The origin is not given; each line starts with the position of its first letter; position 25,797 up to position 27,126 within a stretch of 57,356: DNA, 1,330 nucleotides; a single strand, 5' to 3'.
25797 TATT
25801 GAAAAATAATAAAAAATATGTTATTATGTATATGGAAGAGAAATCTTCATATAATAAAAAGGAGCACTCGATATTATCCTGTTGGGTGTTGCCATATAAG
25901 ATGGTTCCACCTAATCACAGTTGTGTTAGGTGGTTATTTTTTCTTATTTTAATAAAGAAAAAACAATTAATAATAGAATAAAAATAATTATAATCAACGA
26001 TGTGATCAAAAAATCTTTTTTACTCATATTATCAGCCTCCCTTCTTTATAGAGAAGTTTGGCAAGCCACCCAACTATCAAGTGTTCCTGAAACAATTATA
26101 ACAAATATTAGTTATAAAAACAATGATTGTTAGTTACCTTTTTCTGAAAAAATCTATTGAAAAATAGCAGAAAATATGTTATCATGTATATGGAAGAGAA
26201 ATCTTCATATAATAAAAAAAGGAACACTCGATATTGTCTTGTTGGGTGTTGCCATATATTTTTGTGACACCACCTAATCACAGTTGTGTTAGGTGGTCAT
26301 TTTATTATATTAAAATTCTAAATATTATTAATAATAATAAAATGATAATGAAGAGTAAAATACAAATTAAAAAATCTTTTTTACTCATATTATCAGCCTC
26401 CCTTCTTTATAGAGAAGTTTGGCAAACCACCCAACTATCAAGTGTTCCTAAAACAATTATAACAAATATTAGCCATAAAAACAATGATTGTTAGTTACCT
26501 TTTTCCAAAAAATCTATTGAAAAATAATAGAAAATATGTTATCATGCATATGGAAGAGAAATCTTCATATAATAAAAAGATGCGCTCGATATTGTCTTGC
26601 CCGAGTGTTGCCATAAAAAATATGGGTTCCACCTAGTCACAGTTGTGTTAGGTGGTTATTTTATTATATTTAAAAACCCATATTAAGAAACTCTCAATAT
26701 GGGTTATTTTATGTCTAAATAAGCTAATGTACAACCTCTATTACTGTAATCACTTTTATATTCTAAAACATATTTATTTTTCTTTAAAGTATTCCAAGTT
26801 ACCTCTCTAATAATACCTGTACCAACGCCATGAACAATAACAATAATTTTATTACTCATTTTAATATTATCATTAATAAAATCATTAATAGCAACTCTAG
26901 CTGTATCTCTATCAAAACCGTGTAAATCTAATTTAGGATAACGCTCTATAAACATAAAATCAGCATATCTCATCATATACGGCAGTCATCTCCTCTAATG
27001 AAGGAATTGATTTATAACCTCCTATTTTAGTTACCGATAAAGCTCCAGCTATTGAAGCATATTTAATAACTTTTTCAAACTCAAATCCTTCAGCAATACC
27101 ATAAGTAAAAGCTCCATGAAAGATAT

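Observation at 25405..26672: Tandem array of convergent small-RNA / 27-aa hydrophobic peptide modules: candidate undescribed type I toxin-antitoxin family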

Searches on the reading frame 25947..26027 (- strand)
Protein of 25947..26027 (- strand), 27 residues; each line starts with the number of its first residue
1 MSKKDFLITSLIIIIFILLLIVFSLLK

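Call 15: search_protein_families(library=pfam, proteins=[window:25947-26027:-], max_evalue=10)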
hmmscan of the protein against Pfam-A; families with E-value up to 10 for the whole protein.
seq(27 aa): 3 families
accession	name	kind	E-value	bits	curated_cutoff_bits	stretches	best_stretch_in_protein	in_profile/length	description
PF12911.12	OppC_N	-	0.56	10.6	23.9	1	8-23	17-32/53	N-terminal TM domain of oligopeptide transport permease C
PF13800.11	Sigma_reg_N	-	1.6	9.5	26.3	1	3-25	9-31/91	Sigma factor regulator N-terminal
PF17359.7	DUF5385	-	4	7.5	25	1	5-27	4-25/217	Family of unknown function (DUF5385)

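Call 16: search_protein_families(library=ncbifam, proteins=[window:25947-26027:-], max_evalue=10)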
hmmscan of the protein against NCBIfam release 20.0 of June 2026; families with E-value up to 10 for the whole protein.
seq(27 aa): 1 family
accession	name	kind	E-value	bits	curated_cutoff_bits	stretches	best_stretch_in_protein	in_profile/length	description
NF033232.1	small_YtzI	equivalog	5.6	6.4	33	1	7-25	5-23/41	YtzI protein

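Call 63: list_cluster_members(proteins=[window:25947-26027:-, window:26308-26388:-, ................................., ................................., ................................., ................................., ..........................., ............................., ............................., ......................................])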
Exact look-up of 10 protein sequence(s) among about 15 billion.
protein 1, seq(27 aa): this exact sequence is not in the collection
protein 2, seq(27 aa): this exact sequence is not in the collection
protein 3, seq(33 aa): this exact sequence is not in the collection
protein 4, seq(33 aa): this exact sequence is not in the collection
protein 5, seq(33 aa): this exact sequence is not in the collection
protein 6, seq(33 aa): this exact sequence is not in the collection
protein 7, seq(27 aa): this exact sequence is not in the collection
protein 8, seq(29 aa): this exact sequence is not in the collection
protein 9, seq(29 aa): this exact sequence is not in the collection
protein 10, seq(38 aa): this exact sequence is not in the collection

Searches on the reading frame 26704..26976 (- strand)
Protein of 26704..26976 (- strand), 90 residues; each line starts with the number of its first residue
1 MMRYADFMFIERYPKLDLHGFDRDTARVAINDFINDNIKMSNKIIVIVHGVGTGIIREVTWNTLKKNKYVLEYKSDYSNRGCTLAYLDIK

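Call 9: find_encoding_contigs(protein=window:26704-26976:-, flank=5000, max_places=10)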
Protein window:26704-26976:- (90 aa): 12 contigs read that carry it; 10 places shown.
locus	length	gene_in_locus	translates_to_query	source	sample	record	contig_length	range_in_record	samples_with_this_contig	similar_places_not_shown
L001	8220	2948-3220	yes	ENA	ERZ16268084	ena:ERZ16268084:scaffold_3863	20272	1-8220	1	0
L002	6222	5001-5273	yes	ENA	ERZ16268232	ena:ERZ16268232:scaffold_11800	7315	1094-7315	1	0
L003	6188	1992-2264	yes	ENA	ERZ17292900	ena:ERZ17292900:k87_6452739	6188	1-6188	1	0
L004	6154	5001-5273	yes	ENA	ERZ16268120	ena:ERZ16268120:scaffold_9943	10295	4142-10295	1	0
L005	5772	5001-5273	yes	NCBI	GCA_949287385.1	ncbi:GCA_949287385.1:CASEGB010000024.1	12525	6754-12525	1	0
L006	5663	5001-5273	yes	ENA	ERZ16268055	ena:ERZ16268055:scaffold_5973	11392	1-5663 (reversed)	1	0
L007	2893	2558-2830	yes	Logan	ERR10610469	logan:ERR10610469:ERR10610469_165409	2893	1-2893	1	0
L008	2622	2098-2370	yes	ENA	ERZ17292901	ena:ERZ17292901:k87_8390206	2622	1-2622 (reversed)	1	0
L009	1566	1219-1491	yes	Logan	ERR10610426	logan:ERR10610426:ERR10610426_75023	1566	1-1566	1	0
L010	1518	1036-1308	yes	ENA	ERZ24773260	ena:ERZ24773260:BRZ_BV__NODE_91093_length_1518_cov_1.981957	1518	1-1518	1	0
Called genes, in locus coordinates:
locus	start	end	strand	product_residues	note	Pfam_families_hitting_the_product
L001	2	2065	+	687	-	?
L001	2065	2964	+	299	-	PF00294:PfkB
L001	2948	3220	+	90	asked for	PF01713:Smr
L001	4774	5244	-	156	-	PF18955:DUF5698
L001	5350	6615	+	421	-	PF02885:Glycos_trans_3N, PF00591:Glycos_transf_3, PF07831:PYNP_C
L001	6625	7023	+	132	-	PF00383:dCMP_cyt_deam_1, PF14421:LmjF365940-deam (weak)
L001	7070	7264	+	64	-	PF01192:RNA_pol_Rpb6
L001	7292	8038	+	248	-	PF21982:RecX_HTH1 (faint), PF02631:RecX_HTH2, PF21981:RecX_HTH3 (weak)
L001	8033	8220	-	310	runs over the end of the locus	PF04055:Radical_SAM, PF16199:Radical_SAM_C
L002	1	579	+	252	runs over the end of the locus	-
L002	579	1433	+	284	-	PF02899:Phage_int_SAM_1, PF13495:Phage_int_SAM_4, PF00589:Phage_integrase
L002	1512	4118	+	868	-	PF01326:PPDK_N, PF00391:PEP-utilizers, PF02896:PEP-utilizers_C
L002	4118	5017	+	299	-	PF00294:PfkB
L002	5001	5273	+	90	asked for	PF01713:Smr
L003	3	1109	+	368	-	?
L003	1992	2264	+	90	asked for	PF01713:Smr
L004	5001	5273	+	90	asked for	PF01713:Smr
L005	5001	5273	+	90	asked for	PF01713:Smr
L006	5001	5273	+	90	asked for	PF01713:Smr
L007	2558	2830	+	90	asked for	PF01713:Smr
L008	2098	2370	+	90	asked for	PF01713:Smr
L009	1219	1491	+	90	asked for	PF01713:Smr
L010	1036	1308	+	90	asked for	PF01713:Smr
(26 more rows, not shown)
